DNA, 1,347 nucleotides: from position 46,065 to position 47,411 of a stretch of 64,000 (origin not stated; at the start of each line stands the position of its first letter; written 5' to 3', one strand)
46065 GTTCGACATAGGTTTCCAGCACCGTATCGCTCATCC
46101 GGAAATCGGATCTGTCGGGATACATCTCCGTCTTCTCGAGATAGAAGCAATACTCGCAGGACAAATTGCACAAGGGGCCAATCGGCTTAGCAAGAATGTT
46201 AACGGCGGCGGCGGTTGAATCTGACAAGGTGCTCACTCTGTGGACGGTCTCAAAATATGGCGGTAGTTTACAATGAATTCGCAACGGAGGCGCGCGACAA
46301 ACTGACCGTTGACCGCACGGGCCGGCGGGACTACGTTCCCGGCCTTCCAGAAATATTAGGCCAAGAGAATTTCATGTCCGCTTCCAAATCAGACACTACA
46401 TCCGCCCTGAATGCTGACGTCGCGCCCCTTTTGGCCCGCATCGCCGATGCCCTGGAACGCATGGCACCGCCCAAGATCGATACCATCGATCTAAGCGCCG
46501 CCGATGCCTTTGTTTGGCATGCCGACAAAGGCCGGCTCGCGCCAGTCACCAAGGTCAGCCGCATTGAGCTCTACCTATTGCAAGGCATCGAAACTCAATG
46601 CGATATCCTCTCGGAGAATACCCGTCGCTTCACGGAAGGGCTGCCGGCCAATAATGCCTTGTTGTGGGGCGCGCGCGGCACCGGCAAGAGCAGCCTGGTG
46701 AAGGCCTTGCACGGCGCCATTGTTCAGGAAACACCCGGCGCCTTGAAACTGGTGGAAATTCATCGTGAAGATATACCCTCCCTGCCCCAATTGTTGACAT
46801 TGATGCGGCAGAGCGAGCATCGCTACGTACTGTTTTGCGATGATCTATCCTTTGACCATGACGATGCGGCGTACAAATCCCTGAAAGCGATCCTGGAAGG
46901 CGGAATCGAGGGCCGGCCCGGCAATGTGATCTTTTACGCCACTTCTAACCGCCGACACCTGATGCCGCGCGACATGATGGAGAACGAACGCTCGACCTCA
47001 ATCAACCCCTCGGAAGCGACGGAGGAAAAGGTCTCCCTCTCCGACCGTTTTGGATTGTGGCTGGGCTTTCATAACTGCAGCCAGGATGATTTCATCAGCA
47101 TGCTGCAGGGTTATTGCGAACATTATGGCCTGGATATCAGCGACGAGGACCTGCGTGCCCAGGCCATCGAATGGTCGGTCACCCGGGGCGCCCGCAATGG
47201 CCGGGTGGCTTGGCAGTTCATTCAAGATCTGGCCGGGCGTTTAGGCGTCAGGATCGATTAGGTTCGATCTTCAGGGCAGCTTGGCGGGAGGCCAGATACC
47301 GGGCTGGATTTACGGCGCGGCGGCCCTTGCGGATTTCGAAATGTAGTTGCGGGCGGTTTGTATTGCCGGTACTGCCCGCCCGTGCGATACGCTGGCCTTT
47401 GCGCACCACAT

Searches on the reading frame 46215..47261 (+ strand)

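Call 53: search_protein_families(library=pfam, proteins=[window:46215-47261:+], max_evalue=0.00001)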
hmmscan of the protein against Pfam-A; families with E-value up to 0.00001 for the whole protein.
window:46215-47261:+ (348 aa): 2 families
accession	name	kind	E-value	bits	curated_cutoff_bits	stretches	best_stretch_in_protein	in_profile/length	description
PF05673.19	DUF815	-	4.5e-103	344.2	23.8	1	95-342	2-248/249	Protein of unknown function (DUF815)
PF13191.12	AAA_16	-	3.4e-06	28.1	32.6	0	126-176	6-59/167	AAA ATPase domain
